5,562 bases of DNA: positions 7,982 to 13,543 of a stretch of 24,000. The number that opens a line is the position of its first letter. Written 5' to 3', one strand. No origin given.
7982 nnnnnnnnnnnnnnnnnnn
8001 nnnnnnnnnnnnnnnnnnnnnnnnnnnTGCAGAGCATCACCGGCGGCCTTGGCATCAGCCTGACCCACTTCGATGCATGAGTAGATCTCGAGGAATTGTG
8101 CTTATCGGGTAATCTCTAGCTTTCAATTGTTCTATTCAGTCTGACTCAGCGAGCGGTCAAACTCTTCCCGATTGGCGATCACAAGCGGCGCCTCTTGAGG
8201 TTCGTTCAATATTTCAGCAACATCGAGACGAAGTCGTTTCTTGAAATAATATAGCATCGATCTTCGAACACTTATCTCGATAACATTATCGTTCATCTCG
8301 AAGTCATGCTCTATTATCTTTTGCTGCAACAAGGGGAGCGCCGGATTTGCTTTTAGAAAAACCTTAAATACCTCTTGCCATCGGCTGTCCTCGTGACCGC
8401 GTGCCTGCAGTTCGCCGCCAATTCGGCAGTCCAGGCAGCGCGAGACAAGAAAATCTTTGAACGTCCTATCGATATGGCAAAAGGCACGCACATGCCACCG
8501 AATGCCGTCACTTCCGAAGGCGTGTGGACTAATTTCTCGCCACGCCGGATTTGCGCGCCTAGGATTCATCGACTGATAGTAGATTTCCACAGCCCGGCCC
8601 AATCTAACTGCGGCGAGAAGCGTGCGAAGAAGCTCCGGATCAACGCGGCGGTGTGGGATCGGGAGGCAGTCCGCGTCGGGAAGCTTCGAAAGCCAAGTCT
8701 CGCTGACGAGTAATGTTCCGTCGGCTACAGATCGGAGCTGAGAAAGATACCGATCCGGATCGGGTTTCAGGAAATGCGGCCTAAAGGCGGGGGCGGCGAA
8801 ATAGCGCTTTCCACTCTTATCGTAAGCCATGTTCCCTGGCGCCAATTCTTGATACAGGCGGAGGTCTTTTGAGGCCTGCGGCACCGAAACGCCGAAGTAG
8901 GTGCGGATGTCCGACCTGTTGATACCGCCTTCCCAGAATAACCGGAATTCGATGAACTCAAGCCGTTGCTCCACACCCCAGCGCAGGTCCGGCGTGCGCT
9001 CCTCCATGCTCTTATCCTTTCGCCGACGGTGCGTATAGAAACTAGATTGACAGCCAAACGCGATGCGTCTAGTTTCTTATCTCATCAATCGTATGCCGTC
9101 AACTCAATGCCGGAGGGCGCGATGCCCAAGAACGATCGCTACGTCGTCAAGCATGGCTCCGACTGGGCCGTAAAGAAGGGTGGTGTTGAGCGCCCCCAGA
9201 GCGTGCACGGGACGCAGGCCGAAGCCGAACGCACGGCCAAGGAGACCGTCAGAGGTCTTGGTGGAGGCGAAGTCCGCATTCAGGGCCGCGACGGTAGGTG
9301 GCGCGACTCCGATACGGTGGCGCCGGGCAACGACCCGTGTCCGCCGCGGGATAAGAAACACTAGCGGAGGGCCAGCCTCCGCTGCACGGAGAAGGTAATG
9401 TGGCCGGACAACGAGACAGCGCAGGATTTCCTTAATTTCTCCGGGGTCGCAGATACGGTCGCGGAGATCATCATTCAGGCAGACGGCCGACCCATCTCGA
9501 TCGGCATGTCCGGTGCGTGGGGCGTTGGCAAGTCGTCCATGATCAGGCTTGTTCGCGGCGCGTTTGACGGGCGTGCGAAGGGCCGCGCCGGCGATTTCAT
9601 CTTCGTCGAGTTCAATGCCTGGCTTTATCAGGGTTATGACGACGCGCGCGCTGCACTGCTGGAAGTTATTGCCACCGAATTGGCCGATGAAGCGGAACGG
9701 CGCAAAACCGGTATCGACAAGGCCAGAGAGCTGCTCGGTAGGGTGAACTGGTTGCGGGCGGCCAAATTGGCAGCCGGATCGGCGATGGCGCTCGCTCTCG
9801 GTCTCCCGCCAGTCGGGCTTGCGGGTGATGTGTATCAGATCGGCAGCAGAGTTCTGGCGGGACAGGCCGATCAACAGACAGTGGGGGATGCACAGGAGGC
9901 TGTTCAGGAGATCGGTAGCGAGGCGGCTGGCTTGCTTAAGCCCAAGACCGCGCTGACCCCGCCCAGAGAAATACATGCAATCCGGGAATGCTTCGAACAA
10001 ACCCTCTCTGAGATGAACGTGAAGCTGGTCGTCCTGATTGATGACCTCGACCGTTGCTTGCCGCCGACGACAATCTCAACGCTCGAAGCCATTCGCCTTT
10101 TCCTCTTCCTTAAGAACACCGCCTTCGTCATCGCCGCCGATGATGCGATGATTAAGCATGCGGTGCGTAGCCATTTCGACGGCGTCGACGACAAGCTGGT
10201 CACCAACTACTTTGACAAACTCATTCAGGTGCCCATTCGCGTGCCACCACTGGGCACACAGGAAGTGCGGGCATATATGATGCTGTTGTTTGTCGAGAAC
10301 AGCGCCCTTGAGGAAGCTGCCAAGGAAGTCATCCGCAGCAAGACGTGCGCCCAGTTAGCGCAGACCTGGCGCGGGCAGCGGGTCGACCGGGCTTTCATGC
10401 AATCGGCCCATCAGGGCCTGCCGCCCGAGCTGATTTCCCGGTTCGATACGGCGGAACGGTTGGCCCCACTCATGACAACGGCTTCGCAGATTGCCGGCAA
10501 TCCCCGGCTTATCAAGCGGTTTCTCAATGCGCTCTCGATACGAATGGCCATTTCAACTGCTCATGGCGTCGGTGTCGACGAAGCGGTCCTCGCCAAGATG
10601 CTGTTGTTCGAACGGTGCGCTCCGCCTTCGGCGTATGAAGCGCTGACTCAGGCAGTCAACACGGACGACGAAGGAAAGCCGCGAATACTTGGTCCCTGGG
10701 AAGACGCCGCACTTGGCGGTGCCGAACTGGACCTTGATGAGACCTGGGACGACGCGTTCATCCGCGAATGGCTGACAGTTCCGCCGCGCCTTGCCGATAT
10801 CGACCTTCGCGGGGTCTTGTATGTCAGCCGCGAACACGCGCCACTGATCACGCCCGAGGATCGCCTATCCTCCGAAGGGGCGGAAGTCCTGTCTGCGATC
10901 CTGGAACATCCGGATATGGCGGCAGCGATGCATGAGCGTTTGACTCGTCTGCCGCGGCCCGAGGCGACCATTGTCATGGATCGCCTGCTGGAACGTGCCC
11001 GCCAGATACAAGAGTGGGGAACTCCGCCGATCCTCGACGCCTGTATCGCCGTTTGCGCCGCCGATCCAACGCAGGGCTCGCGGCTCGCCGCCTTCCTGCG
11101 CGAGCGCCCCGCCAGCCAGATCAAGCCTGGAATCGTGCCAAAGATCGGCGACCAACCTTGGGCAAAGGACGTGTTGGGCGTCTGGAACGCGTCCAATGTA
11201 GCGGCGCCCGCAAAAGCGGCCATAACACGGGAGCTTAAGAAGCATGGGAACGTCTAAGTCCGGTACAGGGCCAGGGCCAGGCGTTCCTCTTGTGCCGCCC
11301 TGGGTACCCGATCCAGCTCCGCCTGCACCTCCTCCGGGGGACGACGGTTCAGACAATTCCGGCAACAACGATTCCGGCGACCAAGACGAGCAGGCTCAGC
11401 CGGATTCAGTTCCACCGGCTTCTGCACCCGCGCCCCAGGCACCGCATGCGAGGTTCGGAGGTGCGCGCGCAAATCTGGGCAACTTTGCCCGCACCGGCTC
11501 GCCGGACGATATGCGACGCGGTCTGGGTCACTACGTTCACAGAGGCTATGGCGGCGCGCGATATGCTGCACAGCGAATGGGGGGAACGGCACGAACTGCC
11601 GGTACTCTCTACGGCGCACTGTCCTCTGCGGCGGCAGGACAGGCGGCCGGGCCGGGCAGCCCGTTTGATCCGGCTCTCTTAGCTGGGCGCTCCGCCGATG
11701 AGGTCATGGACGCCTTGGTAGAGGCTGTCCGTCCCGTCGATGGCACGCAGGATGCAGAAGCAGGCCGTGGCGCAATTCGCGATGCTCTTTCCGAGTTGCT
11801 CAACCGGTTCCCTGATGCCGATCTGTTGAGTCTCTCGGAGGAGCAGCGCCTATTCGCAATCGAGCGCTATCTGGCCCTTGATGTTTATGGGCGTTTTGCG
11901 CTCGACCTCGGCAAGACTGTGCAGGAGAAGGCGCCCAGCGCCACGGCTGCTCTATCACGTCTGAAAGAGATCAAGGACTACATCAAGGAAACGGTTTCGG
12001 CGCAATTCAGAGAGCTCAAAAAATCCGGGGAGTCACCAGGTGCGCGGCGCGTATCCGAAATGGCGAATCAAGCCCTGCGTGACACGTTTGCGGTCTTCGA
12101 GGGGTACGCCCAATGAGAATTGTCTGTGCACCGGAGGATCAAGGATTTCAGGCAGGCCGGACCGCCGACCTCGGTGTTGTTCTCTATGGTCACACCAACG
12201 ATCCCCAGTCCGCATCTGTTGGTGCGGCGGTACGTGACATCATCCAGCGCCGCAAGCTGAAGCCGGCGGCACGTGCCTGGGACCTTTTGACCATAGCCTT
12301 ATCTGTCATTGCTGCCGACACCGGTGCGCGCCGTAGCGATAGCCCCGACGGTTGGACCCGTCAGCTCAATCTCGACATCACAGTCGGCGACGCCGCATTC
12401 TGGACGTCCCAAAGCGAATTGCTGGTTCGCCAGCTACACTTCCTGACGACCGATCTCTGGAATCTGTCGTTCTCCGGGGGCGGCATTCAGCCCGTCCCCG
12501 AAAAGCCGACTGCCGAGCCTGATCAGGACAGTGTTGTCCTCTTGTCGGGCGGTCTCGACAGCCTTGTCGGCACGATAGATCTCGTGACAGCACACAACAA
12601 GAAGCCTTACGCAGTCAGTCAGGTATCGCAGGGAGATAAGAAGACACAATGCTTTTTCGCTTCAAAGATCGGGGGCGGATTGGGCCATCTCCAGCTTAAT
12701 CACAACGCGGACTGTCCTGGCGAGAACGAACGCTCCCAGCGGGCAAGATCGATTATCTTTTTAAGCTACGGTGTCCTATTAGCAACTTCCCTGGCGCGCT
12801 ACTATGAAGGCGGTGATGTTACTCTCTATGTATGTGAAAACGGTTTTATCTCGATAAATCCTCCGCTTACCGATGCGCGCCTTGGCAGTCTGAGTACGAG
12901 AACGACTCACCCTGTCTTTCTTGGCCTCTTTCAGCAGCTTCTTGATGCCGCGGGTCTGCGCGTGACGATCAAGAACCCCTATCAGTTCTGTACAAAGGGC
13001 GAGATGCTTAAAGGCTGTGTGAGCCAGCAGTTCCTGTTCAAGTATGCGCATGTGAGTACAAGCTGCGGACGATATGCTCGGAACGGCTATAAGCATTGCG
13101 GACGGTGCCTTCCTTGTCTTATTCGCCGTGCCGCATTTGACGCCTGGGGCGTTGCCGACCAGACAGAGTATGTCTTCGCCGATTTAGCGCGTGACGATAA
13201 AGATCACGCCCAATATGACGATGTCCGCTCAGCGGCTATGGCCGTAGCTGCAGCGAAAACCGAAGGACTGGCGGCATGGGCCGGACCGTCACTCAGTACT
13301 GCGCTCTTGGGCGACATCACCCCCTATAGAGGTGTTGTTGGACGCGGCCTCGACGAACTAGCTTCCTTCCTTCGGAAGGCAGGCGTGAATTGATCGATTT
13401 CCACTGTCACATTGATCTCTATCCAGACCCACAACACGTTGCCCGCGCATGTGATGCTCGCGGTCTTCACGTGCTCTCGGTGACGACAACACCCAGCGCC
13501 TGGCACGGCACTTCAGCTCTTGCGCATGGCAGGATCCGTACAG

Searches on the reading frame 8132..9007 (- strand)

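Call 69: search_protein_families(library=pfam, proteins=[window:8132-9007:-], max_evalue=0.001)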
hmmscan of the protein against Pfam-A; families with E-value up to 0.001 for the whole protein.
window:8132-9007:- (291 aa): 1 family
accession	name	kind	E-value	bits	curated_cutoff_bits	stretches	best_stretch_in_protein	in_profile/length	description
PF13280.12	WYL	-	1.7e-08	34.8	21.8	1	125-194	1-68/70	WYL domain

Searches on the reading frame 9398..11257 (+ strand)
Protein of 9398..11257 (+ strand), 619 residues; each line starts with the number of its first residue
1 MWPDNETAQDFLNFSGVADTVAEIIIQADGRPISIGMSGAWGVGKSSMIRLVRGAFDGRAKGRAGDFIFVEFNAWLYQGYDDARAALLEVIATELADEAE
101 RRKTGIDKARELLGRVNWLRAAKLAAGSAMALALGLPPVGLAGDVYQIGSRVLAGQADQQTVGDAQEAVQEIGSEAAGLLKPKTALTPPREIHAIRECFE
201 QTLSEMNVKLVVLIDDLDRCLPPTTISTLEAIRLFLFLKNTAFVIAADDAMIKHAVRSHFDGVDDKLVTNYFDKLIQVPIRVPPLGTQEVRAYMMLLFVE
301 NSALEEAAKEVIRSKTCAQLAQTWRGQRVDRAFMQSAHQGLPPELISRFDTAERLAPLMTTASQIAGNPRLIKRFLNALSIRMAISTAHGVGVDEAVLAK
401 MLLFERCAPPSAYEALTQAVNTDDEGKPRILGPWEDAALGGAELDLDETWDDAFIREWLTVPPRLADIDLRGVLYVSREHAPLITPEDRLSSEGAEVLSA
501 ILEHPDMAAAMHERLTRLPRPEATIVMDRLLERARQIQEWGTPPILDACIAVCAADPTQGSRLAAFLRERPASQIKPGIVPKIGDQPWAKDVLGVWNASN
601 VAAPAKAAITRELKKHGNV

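Call 3: search_protein_families(library=pfam, proteins=[window:9398-11257:+], max_evalue=0.01)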
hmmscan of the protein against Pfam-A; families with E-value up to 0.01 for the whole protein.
window:9398-11257:+ (619 aa): 2 families
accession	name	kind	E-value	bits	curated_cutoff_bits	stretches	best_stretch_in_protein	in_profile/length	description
PF07693.20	KAP_NTPase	-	6.4e-64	216.5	20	1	15-383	2-290/293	KAP family P-loop domain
PF13191.12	AAA_16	-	0.0021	19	32.6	0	30-219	22-143/167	AAA ATPase domain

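Call 4: search_protein_families(library=padloc, proteins=[window:9398-11257:+], max_evalue=0.01)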
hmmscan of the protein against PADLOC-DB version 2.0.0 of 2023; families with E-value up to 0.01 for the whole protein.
window:9398-11257:+ (619 aa): 7 families
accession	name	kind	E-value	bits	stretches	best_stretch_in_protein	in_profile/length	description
PDLC02210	QatA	-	3e-152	506.2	1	1-590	1-592/593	-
PDLC02209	QatA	-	5.9e-119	396.5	1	3-579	4-598/646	-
PDLC02361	PifA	-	1e-26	91.8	1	6-291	13-262/720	PifA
PDLC04959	PDC-S20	-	5.1e-18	63.8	1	9-296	18-272/464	-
PDLC04957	PDC-S20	-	7.7e-15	53.3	1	8-281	4-254/446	-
PDLC04958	PDC-S20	-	7.6e-11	40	2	190-281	158-253/458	-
PDLC04956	PDC-S20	-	7.6e-10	36.8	1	38-286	39-256/450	-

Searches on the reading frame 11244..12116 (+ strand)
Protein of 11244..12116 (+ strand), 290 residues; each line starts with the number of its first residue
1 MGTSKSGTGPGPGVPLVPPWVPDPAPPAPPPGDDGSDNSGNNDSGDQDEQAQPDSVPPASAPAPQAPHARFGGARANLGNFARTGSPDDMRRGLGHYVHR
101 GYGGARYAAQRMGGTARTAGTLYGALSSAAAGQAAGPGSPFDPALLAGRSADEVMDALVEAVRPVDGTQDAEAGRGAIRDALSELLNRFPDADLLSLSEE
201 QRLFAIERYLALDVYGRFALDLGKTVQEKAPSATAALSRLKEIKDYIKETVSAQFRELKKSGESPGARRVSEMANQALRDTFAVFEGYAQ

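Call 3: search_protein_families(library=pfam, proteins=[window:11244-12116:+], max_evalue=0.01)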
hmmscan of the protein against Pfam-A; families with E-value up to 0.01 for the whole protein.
window:11244-12116:+ (290 aa): 0 families

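Call 4: search_protein_families(library=padloc, proteins=[window:11244-12116:+], max_evalue=0.01)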
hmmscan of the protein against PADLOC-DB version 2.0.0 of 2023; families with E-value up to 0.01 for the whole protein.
window:11244-12116:+ (290 aa): 3 families
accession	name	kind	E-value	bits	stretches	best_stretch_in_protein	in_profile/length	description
PDLC02213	QatB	-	3.4e-41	140.1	1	1-287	1-286/294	-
PDLC02212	QatB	-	2.6e-28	97.3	2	61-288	26-248/248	-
PDLC02211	QatB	-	8e-16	56.5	1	103-286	2-184/191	-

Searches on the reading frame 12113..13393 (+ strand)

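Call 3: search_protein_families(library=pfam, proteins=[window:12113-13393:+], max_evalue=0.01)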
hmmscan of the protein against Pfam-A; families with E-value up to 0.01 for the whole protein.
window:12113-13393:+ (426 aa): 1 family
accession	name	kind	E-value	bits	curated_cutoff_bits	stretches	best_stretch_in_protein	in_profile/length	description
PF06508.19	QueC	-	3e-08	33.9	22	1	267-345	133-209/210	Queuosine biosynthesis protein QueC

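Call 4: search_protein_families(library=padloc, proteins=[window:12113-13393:+], max_evalue=0.01)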
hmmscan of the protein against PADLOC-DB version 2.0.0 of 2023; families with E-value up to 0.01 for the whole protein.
window:12113-13393:+ (426 aa): 2 families
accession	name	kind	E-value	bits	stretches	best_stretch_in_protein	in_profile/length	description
PDLC02214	QatC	-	2e-95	318.3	1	29-422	35-447/453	-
PDLC00911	QueC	-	0.00013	20.1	0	268-340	116-183/190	QueC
